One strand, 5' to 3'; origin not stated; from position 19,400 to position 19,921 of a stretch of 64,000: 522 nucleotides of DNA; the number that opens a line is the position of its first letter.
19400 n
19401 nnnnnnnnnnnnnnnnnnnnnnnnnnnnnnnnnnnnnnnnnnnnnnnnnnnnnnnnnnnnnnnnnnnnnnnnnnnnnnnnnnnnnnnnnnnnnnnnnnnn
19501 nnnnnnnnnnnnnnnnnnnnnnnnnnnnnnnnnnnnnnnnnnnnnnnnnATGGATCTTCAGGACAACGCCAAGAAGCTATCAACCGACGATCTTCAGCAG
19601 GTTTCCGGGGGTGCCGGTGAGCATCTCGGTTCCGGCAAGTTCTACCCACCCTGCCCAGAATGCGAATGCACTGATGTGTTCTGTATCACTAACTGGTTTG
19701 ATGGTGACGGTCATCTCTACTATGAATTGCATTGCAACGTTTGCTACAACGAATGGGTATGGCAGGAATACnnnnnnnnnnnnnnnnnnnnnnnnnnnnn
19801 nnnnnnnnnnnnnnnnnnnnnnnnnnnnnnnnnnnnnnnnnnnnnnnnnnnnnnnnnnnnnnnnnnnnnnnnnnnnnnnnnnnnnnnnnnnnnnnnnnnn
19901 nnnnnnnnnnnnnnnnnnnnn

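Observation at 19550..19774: Second, unlinked paralog of the GG-leader zinc-ribbon peptide with identical knuckle spacing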

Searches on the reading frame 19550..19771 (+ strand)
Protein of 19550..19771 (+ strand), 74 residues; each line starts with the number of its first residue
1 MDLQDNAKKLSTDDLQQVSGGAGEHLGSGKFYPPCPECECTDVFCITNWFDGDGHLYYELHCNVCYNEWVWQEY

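Call 6: search_protein_families(library=ncbifam, proteins=[window:19550-19771:+], max_evalue=10)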
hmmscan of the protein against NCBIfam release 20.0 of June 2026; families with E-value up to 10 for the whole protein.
seq(74 aa): 2 families
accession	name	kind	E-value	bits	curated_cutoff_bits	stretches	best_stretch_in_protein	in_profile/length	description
TIGR01847.1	bacteriocin_sig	domain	0.01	16.4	15.7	1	8-21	2-15/15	bacteriocin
NF002925.0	PRK03564.1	equivalog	0.014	15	426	1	33-69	188-222/309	formate dehydrogenase accessory protein FdhE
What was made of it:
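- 19550..19612 (+): Double-glycine leader, residues 1-21 (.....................). TIGR01847 bacteriocin_sig 16.4 bits against a cut-off of 15.7 (call 6).
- On Double-glycine (bacteriocin-type) leader peptides, TIGR01847: B scores 16.4 bits against a cut-off of 15.7, residues 8-21 (call 6).
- B passes the curated TIGR01847 cut-off (call 6). Paralog A does not reach TIGR01847 (call 6).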

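Call 7: search_protein_families(library=pfam, proteins=[window:19550-19771:+], max_evalue=10)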
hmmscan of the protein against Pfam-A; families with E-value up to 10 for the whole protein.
seq(74 aa): 2 families
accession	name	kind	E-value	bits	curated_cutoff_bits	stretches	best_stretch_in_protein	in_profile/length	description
PF03047.20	ComC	-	0.083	13.1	20.4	1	9-23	12-26/31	COMC family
PF24859.1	FdhE_central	-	1.5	9.4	27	1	35-69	2-35/39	FdhE, central domain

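Call 9: find_homologous_proteins(query=window:19550-19771:+, max_evalue=0.01)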
Query seq(74 aa) (74 aa): 1 proteins with E <= 0.01 among 1 candidates.
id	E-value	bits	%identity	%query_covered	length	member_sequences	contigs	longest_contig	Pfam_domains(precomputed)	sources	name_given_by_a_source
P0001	5.3e-47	175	97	100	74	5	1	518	-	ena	-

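Call 17: find_related_loci(query=A1, collection=genome_contigs, flank=10000)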
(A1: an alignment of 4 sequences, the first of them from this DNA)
Query A1 (74 aa) in genome_contigs; peptide patterns used: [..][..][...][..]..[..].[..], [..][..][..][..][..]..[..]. (x = any residue, [..] = any of these).
121 stretches matched a pattern, but none encodes a relative of the query by tblastn (E <= 1e-3).
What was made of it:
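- Tried and rejected: A genome_contigs scan with the A/B alignment found nothing (call 17).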

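Call 21: search_protein_representatives(alignment_id=A1)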
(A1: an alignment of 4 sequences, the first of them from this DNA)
Query: 4 sequences, 72 profile positions. Proteins with E-value up to 0.001 (for the whole library): 61; up to 1e-10: 2; up to 1e-30: 1. The best 61 are listed.
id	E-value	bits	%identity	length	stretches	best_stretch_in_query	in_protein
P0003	2.0e-37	142.9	-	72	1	1-72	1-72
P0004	2.1e-12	62.7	-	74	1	2-71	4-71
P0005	6.6e-10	54.7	-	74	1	2-63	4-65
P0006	1.6e-09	53.5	-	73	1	1-67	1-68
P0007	3.0e-09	52.6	-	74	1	2-66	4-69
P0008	3.9e-08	49.0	-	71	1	2-63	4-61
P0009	7.9e-08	48.0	-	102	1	5-67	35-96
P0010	1.6e-07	47.1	-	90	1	2-64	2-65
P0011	3.3e-07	46.1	-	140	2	4-64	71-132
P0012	3.5e-07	46.0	-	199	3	29-68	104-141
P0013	4.8e-07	45.5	-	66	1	1-68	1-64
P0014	3.8e-06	42.7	-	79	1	5-66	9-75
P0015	7.3e-06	41.7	-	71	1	2-69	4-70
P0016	8.2e-06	41.6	-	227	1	3-64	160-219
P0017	1.1e-05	41.2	-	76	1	3-63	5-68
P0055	7.0e-04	35.4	-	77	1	2-66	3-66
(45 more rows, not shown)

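Call 25: find_homologous_proteins(query=A2, max_evalue=0.001)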
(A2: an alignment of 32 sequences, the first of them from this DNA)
Query A2 (32 sequences) (74 aa, profile of the alignment): 170 proteins with E <= 0.001 among 2535 candidates; the best 120 are listed.
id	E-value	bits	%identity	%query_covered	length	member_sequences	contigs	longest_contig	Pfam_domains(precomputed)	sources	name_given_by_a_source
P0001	3.5e-22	95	97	100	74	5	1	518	-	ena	-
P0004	2.0e-19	87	38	96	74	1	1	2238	-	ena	-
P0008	1.4e-17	81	36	99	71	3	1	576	PF01096.24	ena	-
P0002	4.7e-17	79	34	76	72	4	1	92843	-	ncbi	-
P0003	1.5e-16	77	24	85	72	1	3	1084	-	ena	-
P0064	1.2e-14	71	46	100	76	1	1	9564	-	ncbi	-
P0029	1.3e-13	68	27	45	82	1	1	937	-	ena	-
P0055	1.8e-13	68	-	-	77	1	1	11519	-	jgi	-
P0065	2.6e-13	67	-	-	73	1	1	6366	-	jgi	-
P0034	3.5e-13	67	-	-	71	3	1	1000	-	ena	-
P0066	9.3e-13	65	35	41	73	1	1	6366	-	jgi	-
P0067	1.0e-12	65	28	89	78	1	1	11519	-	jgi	-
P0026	1.1e-12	65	24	50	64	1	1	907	-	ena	-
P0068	3.9e-12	63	34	54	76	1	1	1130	-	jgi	-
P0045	4.6e-12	63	32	84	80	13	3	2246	-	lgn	-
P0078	6.1e-9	53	-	-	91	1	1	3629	PF07862.17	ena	-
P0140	1.3e-6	46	-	-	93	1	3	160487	-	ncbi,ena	-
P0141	1.4e-6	45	28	85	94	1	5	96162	-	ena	-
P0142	1.4e-6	45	40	47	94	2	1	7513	-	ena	-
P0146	1.6e-6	45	-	-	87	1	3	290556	-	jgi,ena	-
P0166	6.5e-6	43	-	-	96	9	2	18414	-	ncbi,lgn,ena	-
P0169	7.4e-6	43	37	41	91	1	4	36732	-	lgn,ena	-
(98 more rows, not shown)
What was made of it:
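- On Nif11-like leader RiPP precursors, TIGR03798: One relative has a precomputed PF07862 hit (call 25).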

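Call 26: find_encoding_contigs(protein=P0064, flank=10000, max_places=3)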
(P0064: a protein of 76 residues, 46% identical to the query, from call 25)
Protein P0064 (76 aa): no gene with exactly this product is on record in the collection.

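Call 27: find_encoding_contigs(protein=P0055, flank=10000, max_places=3)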
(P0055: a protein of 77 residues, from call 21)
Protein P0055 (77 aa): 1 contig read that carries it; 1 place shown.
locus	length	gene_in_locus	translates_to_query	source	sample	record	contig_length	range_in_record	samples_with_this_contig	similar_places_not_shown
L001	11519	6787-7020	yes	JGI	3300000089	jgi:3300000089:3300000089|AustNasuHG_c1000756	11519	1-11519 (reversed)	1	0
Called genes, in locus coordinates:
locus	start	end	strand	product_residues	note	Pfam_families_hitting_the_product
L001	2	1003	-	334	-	?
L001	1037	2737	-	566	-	PF03485:Arg_tRNA_synt_N, PF09334:tRNA-synt_1g (faint), PF00750:tRNA-synt_1d, PF00133:tRNA-synt_1 (faint), PF05746:DALR_1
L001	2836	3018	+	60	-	-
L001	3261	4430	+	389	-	PF03990:DUF348, PF07501:G5, PF06737:Transglycosylas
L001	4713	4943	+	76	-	-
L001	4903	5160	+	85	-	-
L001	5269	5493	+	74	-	-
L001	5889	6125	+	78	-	-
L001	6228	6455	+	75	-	-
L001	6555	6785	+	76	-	-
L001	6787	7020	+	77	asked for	-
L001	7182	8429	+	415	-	PF00994:MoCF_biosynth, PF18146:CinA_KH, PF02464:CinA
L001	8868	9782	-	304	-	PF13539:Peptidase_M15_4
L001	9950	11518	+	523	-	?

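Call 28: find_encoding_contigs(protein=P0065, flank=10000, max_places=3)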
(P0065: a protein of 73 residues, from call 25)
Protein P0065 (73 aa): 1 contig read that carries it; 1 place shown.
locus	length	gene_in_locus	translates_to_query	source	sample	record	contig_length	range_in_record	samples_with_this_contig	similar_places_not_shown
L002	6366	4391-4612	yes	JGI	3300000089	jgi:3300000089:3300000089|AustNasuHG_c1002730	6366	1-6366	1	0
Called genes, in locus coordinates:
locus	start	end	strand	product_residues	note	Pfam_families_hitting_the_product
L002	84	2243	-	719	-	PF03412:Peptidase_C39, PF13529:Peptidase_C39_2 (weak), PF00664:ABC_membrane, PF00005:ABC_tran, PF02463:SMC_N (faint)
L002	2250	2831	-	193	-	-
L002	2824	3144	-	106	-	PF01740:STAS, PF13466:STAS_2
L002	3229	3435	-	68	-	-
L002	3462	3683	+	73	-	-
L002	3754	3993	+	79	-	-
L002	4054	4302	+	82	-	-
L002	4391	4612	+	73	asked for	-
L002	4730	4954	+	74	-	-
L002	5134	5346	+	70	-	PF11455:MazE-like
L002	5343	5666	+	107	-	PF02452:PemK_toxin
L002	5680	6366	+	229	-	?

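Call 33: search_protein_families(library=ncbifam, alignment_id=A2, max_evalue=0.01)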
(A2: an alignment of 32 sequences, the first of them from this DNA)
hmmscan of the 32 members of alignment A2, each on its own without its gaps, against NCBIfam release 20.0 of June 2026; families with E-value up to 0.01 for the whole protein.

A. member 1, seq(74 aa): 0 families

B. families by the number of members that match (of 32 scanned): 32 families (the first 25 are shown)
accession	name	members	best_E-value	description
TIGR03655.1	anti_R_Lar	17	2.4e-05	Lar family restriction alleviation protein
TIGR04165.1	methano_modCys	12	1.2e-07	TIGR04165 family Cys-rich peptide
NF047912.1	ECs_2282_CxxC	9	5.4e-05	ECs_2282 family putative zinc-binding protein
TIGR02605.1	CxxC_CxxC_SSSS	8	7.8e-05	FmdB family zinc ribbon protein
NF041909.1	HVO_2753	4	0.00051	HVO_2753 family zinc finger protein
TIGR02159.1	PA_CoA_Oxy4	4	0.00062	1,2-phenylacetyl-CoA epoxidase subunit PaaD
TIGR01384.1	TFS_arch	3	1.7e-08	transcription factor S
NF050000.1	IS1_IS1595_Zn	3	5.1e-07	IS1/IS1595 family N-terminal zinc-binding domain-containing protein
NF011481.0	PRK14890.1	3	0.00023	putative Zn-ribbon RNA-binding protein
NF011482.0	PRK14892.1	3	0.0027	putative transcription elongation factor Elf1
NF041374.1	GDCCVxC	2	5e-05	GDCCVxC domain-containing (seleno)protein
NF038167.1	cyan_ocin_like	2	5.9e-05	CTB family bacteriocin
NF047723.1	TransFacS4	2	8.5e-05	transcription factor S4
NF041911.1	HVO_0649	2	0.00045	HVO_0649 family zinc finger protein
NF033558.1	transpos_IS1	2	0.0023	IS1 family transposase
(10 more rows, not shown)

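Call 47: find_encoding_contigs(protein=P0146, flank=10000, max_places=2)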
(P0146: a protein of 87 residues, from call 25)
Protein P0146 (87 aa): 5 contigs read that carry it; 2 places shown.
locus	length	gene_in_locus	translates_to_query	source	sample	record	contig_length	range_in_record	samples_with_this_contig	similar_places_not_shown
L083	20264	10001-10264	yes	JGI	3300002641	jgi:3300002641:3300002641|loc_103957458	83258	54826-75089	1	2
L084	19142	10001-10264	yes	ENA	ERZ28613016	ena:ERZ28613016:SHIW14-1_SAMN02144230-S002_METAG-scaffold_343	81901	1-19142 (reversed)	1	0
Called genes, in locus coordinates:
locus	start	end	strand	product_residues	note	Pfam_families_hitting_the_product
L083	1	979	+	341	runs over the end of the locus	PF07722:Peptidase_C26, PF00117:GATase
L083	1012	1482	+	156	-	-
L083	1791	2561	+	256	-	PF00142:Fer4_NifH, PF01656:CbiA, PF02374:ArsA_ATPase, PF06564:CBP_BcsQ, PF09140:MipZ, PF10609:ParA, PF13614:AAA_31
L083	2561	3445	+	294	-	PF02195:ParB_N, PF17762:HTH_ParB, PF23552:ParB_C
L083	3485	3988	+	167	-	PF14584:DUF4446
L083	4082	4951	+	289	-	PF12997:DUF3881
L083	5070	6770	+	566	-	-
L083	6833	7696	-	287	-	-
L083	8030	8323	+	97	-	-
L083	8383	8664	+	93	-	-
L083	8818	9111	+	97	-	-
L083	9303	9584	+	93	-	-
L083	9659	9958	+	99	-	-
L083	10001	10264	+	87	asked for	-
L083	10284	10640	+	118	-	-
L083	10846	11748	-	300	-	PF00589:Phage_integrase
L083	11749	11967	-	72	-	-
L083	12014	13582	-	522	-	-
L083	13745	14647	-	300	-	-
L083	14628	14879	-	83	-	-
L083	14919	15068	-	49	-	-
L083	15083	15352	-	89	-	-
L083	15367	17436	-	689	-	-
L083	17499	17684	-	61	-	-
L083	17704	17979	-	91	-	-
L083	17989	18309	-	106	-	-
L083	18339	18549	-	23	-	-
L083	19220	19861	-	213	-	PF06912:DUF1275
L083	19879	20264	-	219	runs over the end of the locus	PF24675:NpmA (weak), PF02390:Methyltransf_4, PF13847:Methyltransf_31 (weak), PF13649:Methyltransf_25 (weak)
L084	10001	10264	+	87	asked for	-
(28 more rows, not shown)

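Call 48: find_encoding_contigs(protein=P0140, flank=10000, max_places=2)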
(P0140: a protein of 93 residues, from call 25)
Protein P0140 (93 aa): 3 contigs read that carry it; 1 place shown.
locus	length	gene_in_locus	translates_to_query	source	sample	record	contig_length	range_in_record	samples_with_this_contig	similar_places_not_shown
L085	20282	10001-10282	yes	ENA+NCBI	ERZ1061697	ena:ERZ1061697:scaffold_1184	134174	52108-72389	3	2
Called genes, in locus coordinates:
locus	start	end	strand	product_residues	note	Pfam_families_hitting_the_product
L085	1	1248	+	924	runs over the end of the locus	PF00989:PAS (faint), PF08447:PAS_3, PF13426:PAS_9, PF00512:HisKA, PF02518:HATPase_c, PF00072:Response_reg, PF08447:PAS_3 (weak)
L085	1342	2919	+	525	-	PF00474:SSF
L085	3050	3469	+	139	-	PF00164:Ribosom_S12_S23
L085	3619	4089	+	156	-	PF00177:Ribosomal_S7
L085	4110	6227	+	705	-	PF00009:GTP_EFTU, PF22042:EF-G_D2, PF03144:GTP_EFTU_D2, PF14492:EFG_III, PF16658:RF3_C (weak), PF03764:EFG_IV, PF00679:EFG_C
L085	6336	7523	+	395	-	PF00009:GTP_EFTU, PF03144:GTP_EFTU_D2, PF03143:GTP_EFTU_D3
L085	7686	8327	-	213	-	PF18692:DUF5640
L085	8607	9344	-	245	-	PF18692:DUF5640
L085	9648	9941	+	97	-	-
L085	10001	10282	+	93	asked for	-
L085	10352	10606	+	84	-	-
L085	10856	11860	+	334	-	PF05857:TraX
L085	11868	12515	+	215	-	-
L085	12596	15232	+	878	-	PF00512:HisKA, PF02518:HATPase_c, PF00072:Response_reg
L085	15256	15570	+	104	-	PF00085:Thioredoxin, PF00578:AhpC-TSA (weak), PF08534:Redoxin (weak), PF13098:Thioredoxin_2, PF13905:Thioredoxin_8 (faint)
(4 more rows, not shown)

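Call 49: find_encoding_contigs(protein=P0141, flank=10000, max_places=2)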
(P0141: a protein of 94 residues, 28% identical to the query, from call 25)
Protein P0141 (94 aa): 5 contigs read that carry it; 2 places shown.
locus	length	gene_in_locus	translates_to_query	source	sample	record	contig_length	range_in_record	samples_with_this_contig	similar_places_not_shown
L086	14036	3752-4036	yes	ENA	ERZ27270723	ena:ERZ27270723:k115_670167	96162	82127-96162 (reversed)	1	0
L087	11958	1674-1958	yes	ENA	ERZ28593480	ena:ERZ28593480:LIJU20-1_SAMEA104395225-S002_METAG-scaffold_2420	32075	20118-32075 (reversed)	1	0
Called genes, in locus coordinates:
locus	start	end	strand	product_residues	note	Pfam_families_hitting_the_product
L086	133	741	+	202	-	-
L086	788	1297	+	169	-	PF03729:DUF308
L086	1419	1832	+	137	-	PF13581:HATPase_c_2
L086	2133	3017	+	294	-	-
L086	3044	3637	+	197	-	PF08378:NERD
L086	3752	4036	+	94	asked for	-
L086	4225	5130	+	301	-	PF00294:PfkB, PF08543:Phos_pyr_kin (weak)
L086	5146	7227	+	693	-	PF00359:PTS_EIIA_2, PF25554:PTS_EIIB_BC_N, PF02302:PTS_IIB, PF02378:PTS_EIIC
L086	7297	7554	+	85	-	PF00381:PTS-HPr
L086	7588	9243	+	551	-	PF05524:PEP-utilisers_N, PF00391:PEP-utilizers, PF02896:PEP-utilizers_C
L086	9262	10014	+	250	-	PF08220:HTH_DeoR, PF08279:HTH_11 (weak), PF25213:HVO_A0261_N (weak), PF00455:DeoRC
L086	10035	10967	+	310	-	-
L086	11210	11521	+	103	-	-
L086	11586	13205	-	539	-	PF06826:Asp-Al_Ex, PF02080:TrkA_C, PF06826:Asp-Al_Ex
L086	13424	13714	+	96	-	-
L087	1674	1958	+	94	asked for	-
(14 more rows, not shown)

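Call 59: predict_structure(alignment_id=A2)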
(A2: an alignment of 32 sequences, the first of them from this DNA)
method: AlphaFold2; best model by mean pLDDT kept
length: 74 residues; sequences in the alignment: 32
mean_pLDDT: 73.1   pTM: 0.54
mean pLDDT of the five models: 73.1, 70.6, 68.7, 68.0, 63.1
residues with pLDDT >= 90: 27; 70-90: 17; 50-70: 8; < 50: 22
segments of 3 or more residues with pLDDT < 50: 10-25
pLDDT, mean of each block of 10 residues (from residue 1): 50 45 49 90 89 90 94 85
secondary structure, 60 per line:
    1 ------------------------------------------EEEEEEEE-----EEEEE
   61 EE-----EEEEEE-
elements in order: E43-50 E56-62 E68-73
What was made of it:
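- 19550..19612 (+): Disordered in the AF2 model, pLDDT below 50 (call 59).
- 19613..19771 (+): Predicted mature core, residues 22-74 (53 aa, 6.27 kDa, pI 4.2, net charge -8): zinc-ribbon domain. AF2 pLDDT about 90 with three beta-strands (call 59).
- On Zinc ribbon (TFIIS/NrdR type): AF2 core pLDDT about 90, strands 43-50, 56-62 and 68-73 (call 59).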

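Call 63: find_related_loci(query=A4, collection=metagenome_contigs, flank=10000)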
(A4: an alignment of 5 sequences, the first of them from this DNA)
Query A4 (74 aa) in metagenome_contigs; peptide patterns used: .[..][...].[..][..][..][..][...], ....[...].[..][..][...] (x = any residue, [..] = any of these).
455 stretches matched a pattern; 1 encode a relative of the query (tblastn E <= 1e-3); 1 distinct loci.
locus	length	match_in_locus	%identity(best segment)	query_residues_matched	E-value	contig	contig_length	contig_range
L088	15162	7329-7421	48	14-43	4e-6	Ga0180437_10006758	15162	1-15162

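Call 64: fold_search(model_id=the predicted structure, library=pdb)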
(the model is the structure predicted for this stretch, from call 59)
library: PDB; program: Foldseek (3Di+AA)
matches with E <= 10: 680; with E <= 0.001: 0
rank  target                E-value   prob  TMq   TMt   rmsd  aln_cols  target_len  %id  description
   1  9gex_D                5.2e-03  1.00  0.51  0.27   1.0        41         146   27  Escherichia coli NrdR with unocuppied outer nucleotide-binding site (released 2026-02-18)
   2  9gex_A                7.6e-03  1.00  0.51  0.26   1.0        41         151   27  Escherichia coli NrdR with unocuppied outer nucleotide-binding site (released 2026-02-18)
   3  9gex_B                1.1e-02  1.00  0.51  0.29   1.0        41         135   27  Escherichia coli NrdR with unocuppied outer nucleotide-binding site (released 2026-02-18)
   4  9gex_C                1.3e-02  1.00  0.51  0.27   1.0        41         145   27  Escherichia coli NrdR with unocuppied outer nucleotide-binding site (released 2026-02-18)
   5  9fxk_A                2.0e-02  1.00  0.51  0.26   1.1        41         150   27  Transcription repressor NrdR from E. coli, AMPPNP/ATP-bound state (released 2025-03-19)
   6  7p37_A                4.3e-02  1.00  0.51  0.26   1.1        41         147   22  Streptomyces coelicolor ATP-loaded NrdR (released 2022-05-11)
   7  9a6n_B                5.2e-02  1.00  0.51  0.26   1.0        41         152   20  Integrative model of SOJ-NRDR by crosslinking MS and deep learning (released 2024-09-18)
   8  7ui9_S                1.3e-01  0.96  0.46  0.20   5.4        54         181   22  Core Mediator-PICearly (Copy A) (released 2023-02-15)
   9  1zmc_A                3.6e-01  0.96  0.39  0.06   1.4        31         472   10  Crystal Structure of Human dihydrolipoamide dehydrogenase complexed to NAD+ (released 2005-06-28)
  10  3po3_S                3.6e-01  0.85  0.43  0.21   6.5        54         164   15  Arrested RNA Polymerase II reactivation intermediate (released 2011-03-02)
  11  1zmc_D                3.8e-01  0.96  0.39  0.06   1.4        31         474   10  Crystal Structure of Human dihydrolipoamide dehydrogenase complexed to NAD+ (released 2005-06-28)
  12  5xon_U                4.3e-01  0.84  0.42  0.22   5.8        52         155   15  RNA Polymerase II elongation complex bound with Spt4/5 and TFIIS (released 2017-08-16)
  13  4c2m_I                5.2e-01  0.72  0.47  0.30   9.3        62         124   13  Structure of RNA polymerase I at 2.8 A resolution (released 2013-10-23)
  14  5nhg_A                5.6e-01  0.92  0.39  0.06   1.3        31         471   10  Crystal structure of the human dihydrolipoamide dehydrogenase (released 2018-05-16)
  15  6i4p_A                5.6e-01  0.92  0.39  0.06   1.4        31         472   10  Crystal structure of the disease-causing G194C mutant of the human dihydrolipoamide dehydrogenase (released 2019-11-20)
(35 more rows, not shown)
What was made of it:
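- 19613..19771 (+): The Foldseek top hits are the NrdR zinc ribbon, 41 columns at rmsd 1.0 Å (call 64).
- On Zinc ribbon (TFIIS/NrdR type): NrdR ribbon rmsd 1.0 Å (call 64).
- Closest known: TFIIS / RPC10 / RPA12 C-terminal and NrdR N-terminal zinc ribbons. Same: Rmsd 1.0 Å over 41 residues to NrdR (call 64).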

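Call 66: find_encoding_contigs(protein=P0004, flank=5000, max_places=3)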
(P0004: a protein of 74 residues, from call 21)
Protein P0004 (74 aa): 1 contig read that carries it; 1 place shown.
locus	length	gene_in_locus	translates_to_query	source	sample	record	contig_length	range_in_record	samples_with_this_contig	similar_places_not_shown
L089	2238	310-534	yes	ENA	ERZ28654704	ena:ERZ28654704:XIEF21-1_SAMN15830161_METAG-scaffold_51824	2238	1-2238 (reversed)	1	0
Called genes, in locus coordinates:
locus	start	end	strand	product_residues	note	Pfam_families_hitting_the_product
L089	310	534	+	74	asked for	-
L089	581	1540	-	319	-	-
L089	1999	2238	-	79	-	?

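Call 67: find_encoding_contigs(protein=P0001, flank=5000, max_places=5)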
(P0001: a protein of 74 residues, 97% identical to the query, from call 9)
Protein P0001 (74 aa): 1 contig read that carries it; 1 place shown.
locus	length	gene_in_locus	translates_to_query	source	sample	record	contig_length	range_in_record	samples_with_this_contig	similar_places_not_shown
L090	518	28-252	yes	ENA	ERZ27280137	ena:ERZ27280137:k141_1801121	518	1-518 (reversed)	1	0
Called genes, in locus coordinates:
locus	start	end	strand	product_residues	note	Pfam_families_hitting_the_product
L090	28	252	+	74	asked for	-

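Call 69: list_cluster_members(proteins=[window:19550-19771:+, P0002, P0064, P0140])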
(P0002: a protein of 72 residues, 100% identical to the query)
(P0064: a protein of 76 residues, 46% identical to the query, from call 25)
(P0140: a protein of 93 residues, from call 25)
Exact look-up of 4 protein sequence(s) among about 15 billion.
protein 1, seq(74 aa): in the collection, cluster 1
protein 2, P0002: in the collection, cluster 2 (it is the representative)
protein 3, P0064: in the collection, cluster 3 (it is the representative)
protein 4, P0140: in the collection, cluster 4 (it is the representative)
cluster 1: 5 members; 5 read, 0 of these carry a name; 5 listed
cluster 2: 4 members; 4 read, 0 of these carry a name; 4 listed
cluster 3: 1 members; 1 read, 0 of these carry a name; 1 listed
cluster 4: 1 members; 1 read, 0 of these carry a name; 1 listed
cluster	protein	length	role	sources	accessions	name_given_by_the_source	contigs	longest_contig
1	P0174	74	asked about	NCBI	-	-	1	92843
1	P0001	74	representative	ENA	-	-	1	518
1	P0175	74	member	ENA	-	-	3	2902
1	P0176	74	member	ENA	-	-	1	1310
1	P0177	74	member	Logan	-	-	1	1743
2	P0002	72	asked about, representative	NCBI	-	-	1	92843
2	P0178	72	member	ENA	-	-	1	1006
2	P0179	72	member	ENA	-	-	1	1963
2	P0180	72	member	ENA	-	-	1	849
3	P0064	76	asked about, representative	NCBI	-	-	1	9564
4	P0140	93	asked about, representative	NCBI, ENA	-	-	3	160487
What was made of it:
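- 19550..19774 (+): Peptide B precursor gene (74 codons + TAA). The exact product is on record on an NCBI contig of 92,843 nt (call 69).
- The 74-aa product is the one on record for the 92.8-kb NCBI contig (call 69).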
